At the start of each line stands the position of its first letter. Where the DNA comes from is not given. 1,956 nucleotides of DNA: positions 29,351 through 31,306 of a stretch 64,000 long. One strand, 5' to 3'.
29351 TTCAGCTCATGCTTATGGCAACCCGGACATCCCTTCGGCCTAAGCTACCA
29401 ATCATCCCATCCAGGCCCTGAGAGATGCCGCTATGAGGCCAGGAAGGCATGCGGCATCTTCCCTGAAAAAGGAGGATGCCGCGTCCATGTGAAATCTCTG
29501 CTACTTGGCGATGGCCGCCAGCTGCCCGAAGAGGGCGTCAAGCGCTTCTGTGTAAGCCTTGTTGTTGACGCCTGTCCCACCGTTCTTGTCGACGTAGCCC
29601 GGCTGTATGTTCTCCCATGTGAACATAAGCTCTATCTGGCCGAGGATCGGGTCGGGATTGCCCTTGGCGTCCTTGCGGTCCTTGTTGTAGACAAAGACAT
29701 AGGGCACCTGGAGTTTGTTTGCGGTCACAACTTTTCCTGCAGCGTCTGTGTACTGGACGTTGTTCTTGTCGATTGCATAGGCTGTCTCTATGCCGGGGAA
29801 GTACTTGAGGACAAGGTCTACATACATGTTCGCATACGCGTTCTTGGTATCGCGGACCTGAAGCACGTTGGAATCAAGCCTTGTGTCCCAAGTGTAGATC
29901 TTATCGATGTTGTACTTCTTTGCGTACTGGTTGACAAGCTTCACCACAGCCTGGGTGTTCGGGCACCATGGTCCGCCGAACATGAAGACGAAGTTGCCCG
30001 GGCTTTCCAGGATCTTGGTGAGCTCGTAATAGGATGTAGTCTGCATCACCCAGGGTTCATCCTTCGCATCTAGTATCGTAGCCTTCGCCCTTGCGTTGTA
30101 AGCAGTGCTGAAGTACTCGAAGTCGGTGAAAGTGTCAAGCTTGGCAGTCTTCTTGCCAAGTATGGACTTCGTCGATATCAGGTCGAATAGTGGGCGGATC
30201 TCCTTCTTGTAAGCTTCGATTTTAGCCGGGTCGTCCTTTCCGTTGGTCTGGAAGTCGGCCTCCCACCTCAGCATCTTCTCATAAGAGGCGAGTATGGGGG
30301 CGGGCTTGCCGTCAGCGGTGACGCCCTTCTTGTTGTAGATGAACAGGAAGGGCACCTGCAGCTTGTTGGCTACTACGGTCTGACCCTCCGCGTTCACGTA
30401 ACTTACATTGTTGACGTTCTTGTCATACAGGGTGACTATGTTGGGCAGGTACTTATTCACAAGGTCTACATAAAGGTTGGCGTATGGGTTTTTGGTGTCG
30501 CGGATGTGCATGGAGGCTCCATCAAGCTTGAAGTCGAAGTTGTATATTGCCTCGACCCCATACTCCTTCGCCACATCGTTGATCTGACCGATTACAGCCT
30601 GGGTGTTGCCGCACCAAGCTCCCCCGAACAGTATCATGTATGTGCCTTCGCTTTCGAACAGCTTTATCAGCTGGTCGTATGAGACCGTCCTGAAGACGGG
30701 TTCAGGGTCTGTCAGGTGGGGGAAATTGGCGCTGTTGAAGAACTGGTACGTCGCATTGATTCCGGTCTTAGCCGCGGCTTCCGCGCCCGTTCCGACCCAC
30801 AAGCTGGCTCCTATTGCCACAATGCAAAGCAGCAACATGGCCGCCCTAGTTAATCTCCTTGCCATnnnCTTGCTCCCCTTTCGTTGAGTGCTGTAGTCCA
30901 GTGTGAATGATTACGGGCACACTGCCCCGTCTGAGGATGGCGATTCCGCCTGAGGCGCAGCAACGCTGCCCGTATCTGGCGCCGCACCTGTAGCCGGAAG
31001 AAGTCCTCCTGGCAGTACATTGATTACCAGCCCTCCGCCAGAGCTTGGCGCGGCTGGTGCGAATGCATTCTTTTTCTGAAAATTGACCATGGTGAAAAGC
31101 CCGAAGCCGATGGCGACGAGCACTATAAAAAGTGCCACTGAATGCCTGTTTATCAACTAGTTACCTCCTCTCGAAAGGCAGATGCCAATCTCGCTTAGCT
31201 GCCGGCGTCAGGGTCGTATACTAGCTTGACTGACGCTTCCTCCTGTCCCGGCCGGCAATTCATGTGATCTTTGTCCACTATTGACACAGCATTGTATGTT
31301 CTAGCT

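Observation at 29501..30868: Internal tandem duplication of a ~200-aa thioredoxin-like module with degenerate CxxC (WCGNT / WCPNT)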

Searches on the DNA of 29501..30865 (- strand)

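Call 40: search_rna_families(sources=[L006, L007, L010, L012, L020, L027, L050, L067, L068, L072, L076], threshold=gathering)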
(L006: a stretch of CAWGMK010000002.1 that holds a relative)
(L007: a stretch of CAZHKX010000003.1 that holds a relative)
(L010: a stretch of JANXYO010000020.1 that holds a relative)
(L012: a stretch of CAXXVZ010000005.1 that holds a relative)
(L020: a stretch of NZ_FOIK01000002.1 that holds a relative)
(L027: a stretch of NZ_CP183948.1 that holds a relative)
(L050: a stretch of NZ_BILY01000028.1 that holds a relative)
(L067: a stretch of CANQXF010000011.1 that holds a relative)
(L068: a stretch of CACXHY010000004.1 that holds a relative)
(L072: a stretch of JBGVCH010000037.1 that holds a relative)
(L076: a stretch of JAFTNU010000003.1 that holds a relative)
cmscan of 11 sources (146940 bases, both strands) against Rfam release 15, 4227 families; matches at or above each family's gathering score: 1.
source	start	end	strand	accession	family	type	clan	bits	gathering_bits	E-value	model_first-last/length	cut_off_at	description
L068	12697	12770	-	RF00005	tRNA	Gene; tRNA;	CL00001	67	29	4.8e-12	1-71/71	no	tRNA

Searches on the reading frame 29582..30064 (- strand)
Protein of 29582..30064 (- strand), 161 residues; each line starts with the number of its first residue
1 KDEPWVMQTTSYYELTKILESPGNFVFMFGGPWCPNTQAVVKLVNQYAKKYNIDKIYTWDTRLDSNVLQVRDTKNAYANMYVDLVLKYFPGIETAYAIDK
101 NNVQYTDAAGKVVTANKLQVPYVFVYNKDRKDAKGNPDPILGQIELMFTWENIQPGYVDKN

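Call 61: search_solved_structures(query=A2, max_evalue=10, show_alignments=3)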
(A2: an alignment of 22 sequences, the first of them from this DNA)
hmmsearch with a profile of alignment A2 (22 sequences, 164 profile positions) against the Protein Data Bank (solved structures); distinct sequences matched with E-value up to 10: 18.
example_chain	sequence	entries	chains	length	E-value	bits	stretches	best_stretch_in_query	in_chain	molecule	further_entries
4o7q_A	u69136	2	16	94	0.047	16.8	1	108-161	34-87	Interferon-inducible protein AIM2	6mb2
7k3r_A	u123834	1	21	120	0.092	15.9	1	108-161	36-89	Interferon-inducible protein AIM2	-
4cw9_A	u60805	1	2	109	0.29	14.3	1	8-57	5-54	THIOREDOXIN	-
6lyw_A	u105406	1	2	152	0.38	13.9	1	6-64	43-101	Thioredoxin-like 2-1, chloroplastic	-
6lyx_A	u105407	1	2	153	0.38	13.9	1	6-64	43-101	Thioredoxin-like 2-1, chloroplastic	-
3vd8_A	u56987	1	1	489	0.51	13.5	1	108-161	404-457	Maltose-binding periplasmic protein, Interferon-inducible protein AIM2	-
8qbh_A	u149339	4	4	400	0.65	13.1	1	105-145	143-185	Photorhabdus luminescens subsp. laumondii TTO1 complete genome segment 15/17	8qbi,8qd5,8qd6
6hxa_A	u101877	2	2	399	0.65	13.1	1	105-145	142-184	AntI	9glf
2puk_C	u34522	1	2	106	0.8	12.8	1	18-62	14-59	Thioredoxin M-type, chloroplast (TRX-M)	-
3vfi_A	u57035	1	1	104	0.9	12.7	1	24-73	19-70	thioredoxin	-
1fb0_A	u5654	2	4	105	0.92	12.6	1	18-62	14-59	THIOREDOXIN M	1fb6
1gl8_A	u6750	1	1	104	0.92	12.6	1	18-62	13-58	THIOREDOXIN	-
4x43_A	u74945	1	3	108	1.1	12.4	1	16-54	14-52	Thioredoxin-1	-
3fk8_A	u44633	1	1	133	1.1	12.4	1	25-121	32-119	Disulphide isomerase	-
4hu7_A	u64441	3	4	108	1.1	12.4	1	16-53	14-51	Thioredoxin-1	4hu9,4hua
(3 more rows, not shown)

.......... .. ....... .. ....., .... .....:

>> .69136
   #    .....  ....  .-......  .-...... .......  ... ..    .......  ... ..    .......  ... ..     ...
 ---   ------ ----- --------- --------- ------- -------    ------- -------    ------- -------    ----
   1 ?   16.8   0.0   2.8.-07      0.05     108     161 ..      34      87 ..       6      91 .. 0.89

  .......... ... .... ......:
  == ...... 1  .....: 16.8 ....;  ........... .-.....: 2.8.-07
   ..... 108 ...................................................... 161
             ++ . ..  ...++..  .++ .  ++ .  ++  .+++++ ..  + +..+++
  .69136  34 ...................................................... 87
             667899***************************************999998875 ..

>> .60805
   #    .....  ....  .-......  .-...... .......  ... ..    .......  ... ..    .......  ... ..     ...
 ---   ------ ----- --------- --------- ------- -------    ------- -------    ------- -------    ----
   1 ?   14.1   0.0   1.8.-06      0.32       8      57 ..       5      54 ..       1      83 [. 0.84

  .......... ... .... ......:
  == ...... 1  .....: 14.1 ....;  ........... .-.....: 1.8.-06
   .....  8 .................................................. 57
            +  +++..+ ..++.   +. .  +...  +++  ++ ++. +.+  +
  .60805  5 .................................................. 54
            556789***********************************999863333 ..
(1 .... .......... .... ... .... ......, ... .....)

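Call 67: search_protein_representatives(alignment_id=A2)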
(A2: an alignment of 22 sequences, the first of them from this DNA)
Query: 22 sequences, 164 profile positions. Proteins with E-value up to 0.001 (for the whole library): 347; up to 1e-10: 267; up to 1e-30: 127. The best 150 are listed.
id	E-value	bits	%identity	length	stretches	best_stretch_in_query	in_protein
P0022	2.5e-129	443.8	-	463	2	2-163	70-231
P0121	4.2e-119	410.6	-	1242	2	2-163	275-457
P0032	3.3e-118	407.7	-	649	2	2-162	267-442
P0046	3.3e-118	407.6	-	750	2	1-163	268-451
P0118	5.6e-114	393.9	-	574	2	2-161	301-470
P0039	4.2e-111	384.5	-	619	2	2-162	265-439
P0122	5.4e-109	377.7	-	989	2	3-163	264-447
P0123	1.7e-103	359.8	-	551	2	2-163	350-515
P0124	2.4e-102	356.0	-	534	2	4-158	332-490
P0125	1.8e-101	353.2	-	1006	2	6-157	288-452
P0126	2.5e-100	349.5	-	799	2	2-162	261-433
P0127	4.8e-98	342.1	-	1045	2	2-163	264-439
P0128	5.1e-98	342.0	-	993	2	4-163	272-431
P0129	1.0e-97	341.0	-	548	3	3-163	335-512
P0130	9.0e-95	331.4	-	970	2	2-163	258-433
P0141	1.5e-81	288.5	-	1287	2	2-158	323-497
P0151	6.4e-70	250.6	-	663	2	2-146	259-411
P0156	3.0e-65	235.4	-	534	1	1-160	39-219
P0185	8.6e-48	178.6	-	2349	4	4-144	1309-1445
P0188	1.9e-47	177.5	-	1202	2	3-148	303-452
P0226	1.8e-36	141.8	-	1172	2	5-132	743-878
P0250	1.8e-29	119.0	-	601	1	3-135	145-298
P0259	4.5e-28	114.5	-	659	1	2-136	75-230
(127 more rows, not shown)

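Call 68: search_protein_families(library=pfam, proteins=[P0121, P0125, P0141, P0185, P0151, P0226, P0156, P0250, P0259], max_evalue=0.0001)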
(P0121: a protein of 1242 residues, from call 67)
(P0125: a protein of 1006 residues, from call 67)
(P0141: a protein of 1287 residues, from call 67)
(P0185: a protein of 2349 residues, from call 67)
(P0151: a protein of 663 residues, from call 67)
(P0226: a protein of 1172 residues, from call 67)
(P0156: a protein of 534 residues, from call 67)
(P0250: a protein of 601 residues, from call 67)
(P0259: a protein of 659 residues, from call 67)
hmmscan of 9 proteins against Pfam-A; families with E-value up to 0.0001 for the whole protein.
P0121 (1242 aa): 1 family
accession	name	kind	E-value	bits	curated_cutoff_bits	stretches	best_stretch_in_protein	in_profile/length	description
PF00395.25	SLH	-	2.6e-28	98.1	20.8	3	1063-1106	1-44/44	S-layer homology domain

P0125 (1006 aa): 1 family
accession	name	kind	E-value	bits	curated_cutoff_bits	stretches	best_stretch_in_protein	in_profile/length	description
PF00395.25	SLH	-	1.3e-23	83.1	20.8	2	827-870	1-44/44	S-layer homology domain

P0141 (1287 aa): 1 family
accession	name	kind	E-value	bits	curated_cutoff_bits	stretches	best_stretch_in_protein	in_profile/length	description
PF00395.25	SLH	-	1.6e-29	102.1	20.8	3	1108-1151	1-44/44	S-layer homology domain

P0185 (2349 aa): 2 families
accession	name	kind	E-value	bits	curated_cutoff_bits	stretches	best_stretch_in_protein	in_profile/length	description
PF01433.26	Peptidase_M1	-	4.4e-45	154.4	27.7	2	1877-2023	69-218/218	Peptidase family M1 domain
PF17900.6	Peptidase_M1_N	-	5.9e-19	69.3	25.8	1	577-762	3-181/186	Peptidase M1 N-terminal domain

P0151 (663 aa): 0 families

P0226 (1172 aa): 3 families
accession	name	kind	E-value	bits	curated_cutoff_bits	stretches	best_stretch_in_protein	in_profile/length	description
PF01433.26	Peptidase_M1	-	2e-18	67.3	27.7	1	357-503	70-218/218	Peptidase family M1 domain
PF17900.6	Peptidase_M1_N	-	1e-10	42.5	25.8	1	70-253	4-185/186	Peptidase M1 N-terminal domain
PF02368.24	Big_2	-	9e-09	35.6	22.8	1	1094-1162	2-70/79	Bacterial Ig-like domain (group 2)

P0156 (534 aa): 0 families

P0250 (601 aa): 0 families

P0259 (659 aa): 1 family
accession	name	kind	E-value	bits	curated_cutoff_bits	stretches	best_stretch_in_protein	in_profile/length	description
PF16640.11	Big_3_5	-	1.2e-11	45.4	35.5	2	572-655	6-85/88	Bacterial Ig-like domain (group 3)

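Call 73: find_encoding_contigs(protein=P0188, flank=7000, max_places=2)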
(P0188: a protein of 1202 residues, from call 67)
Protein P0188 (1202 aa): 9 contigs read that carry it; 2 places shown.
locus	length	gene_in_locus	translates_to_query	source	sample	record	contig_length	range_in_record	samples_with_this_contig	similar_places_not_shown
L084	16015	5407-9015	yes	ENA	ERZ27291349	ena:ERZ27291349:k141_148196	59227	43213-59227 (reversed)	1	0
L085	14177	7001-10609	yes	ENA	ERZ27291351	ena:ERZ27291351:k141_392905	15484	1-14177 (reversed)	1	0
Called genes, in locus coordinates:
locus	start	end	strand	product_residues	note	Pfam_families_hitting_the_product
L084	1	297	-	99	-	?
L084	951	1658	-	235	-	PF13240:Zn_Ribbon_1 (weak)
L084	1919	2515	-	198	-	PF12773:DZR, PF13240:Zn_Ribbon_1, PF13248:Zn_ribbon_3 (faint), PF14803:Zn_ribbon_Nudix (faint)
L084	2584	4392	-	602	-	-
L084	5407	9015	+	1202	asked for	PF01433:Peptidase_M1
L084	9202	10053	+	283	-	PF03306:AAL_decarboxy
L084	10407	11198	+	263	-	PF14256:YwiC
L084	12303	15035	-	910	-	PF00171:Aldedh, PF13685:Fe-ADH_2 (faint), PF00465:Fe-ADH, PF25137:ADH_Fe_C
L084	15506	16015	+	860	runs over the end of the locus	PF00128:Alpha-amylase (weak)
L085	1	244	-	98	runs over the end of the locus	PF00276:Ribosomal_L23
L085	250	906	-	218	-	PF00573:Ribosomal_L4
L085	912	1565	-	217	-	PF00297:Ribosomal_L3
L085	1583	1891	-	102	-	PF00338:Ribosomal_S10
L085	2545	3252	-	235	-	PF13240:Zn_Ribbon_1 (weak)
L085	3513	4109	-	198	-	PF12773:DZR, PF13240:Zn_Ribbon_1, PF13248:Zn_ribbon_3 (faint), PF14803:Zn_ribbon_Nudix (faint)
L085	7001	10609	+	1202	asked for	PF01433:Peptidase_M1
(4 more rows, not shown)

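Call 74: find_encoding_contigs(protein=P0226, flank=7000, max_places=2)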
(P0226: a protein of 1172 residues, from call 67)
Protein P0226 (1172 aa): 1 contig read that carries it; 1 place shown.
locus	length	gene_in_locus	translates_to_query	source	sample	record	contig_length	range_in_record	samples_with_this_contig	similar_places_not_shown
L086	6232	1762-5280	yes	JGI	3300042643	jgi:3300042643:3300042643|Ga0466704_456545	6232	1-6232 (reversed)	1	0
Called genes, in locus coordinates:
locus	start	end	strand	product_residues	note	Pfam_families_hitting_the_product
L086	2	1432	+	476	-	PF02368:Big_2, PF26918:Ig_Eae (weak)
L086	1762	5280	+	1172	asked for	PF17900:Peptidase_M1_N, PF01433:Peptidase_M1, PF02368:Big_2, PF26918:Ig_Eae (weak)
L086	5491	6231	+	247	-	?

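Call 87: predict_structure(alignment_id=A3)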
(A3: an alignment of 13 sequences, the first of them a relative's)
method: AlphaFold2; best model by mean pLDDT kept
length: 896 residues; sequences in the alignment: 13
mean_pLDDT: 70.3   pTM: 0.48
mean pLDDT of the five models: 70.3, 67.1, 67.0, 66.9, 63.6
residues with pLDDT >= 90: 153; 70-90: 377; 50-70: 192; < 50: 174
segments of 3 or more residues with pLDDT < 50: 1-44, 135-139, 328-351, 369-374, 424-460, 476-513, 766-768, 850-852, 888-896
pLDDT, mean of each block of 10 residues (from residue 1): 37 45 33 28 59 90 88 85 91 92 95 87 60 55 68 58 86 92 62 88 88 92 93 87 74 67 80 85 87 72 77 80 65 31 36 63 64 55 62 64 82 78 45 27 38 39 60 49 22 28 31 58 90 85 88 90 71 62 66 80 64 87 88 71 65 85 66 73 94 92 79 90 85 92 91 92 65 81 90 87 81 66 83 77 76 53 73 75 54 31
secondary structure, 60 per line:
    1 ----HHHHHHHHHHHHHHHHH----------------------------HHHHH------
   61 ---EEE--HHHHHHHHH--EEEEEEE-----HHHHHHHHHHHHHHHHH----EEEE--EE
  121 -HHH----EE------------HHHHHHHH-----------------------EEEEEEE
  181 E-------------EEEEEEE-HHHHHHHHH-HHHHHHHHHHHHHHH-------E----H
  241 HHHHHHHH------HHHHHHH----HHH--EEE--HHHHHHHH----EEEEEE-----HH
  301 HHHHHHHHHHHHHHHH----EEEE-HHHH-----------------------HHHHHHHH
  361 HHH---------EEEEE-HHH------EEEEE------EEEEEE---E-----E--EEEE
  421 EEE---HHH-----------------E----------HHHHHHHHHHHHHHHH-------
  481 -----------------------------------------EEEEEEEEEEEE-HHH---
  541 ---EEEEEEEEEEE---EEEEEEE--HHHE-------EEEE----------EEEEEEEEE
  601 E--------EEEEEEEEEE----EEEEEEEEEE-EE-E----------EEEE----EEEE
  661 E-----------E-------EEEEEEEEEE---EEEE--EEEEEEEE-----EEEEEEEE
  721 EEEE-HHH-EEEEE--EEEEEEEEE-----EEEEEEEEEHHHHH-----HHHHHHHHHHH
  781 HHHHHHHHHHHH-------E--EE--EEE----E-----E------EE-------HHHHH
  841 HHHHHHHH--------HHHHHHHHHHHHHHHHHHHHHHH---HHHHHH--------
elements in order (helices of 4 or more, strands of 3 or more residues): H5-21 H50-54 E64-66 H69-77 E80-86 H92-108 E113-116 H143-150 E174-181 E195-201 H203-211 H213-227 H240-248 H255-261 E271-273 H276-283 E288-293 H299-316 E321-324 H326-329 H353-363 E373-377 E388-392 E399-404 E417-423 H458-473 E522-533 E544-554 E558-564 E578-581 E592-601 E610-619 E624-633 E649-652 E657-661 E681-690 E694-697 E700-707 E713-724 E730-734 E737-745 E751-759 H760-764 H770-792 E807-809 H836-848 H857-879 H883-888
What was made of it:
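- On New family: tandem WCxNT thioredoxin-fold protein with a Cys-tailed tether: AlphaFold of a cis-fusion shows only a disordered arm (call 87).
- Complex prediction was not possible, and the cis-arm in the M1 fusion is simply disordered in AlphaFold, with no docking signal (call 87).
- Tried and rejected: The arm is disordered (pLDDT 22-31) and the model is mediocre (pLDDT 70), so the result is inconclusive (call 87).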

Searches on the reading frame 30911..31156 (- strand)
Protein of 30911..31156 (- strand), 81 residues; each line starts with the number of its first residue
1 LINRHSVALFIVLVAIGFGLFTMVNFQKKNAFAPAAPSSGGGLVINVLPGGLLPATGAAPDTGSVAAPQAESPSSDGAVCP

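Call 33: search_protein_families(library=pfam, proteins=[window:30911-31156:-], max_evalue=1)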
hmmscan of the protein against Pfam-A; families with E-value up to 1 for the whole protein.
window:30911-31156:- (81 aa): 0 families

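Call 80: find_homologous_proteins(query=window:30911-31156:-, max_evalue=0.01)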
Query window:30911-31156:- (81 aa): 9 proteins with E <= 0.01 among 18 candidates.
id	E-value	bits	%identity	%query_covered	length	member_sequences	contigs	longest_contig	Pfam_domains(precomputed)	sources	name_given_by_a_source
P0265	7.4e-39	149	99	93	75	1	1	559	-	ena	-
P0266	2.8e-36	140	84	100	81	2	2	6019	-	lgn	-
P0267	8.4e-36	139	85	100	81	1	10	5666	-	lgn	-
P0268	5.4e-31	124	87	86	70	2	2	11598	-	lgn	-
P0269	6.1e-25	104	78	73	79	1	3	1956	-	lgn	-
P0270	4.9e-23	98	67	100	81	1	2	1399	-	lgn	-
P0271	4.7e-22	95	66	100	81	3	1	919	-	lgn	-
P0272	2.9e-21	93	58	99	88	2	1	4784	-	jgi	jgi:hypothetical protein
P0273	6.8e-21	92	64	100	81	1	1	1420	-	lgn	-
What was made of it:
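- Tried and rejected: A homology search with the tether found only 9 close relatives, all unnamed (call 80).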
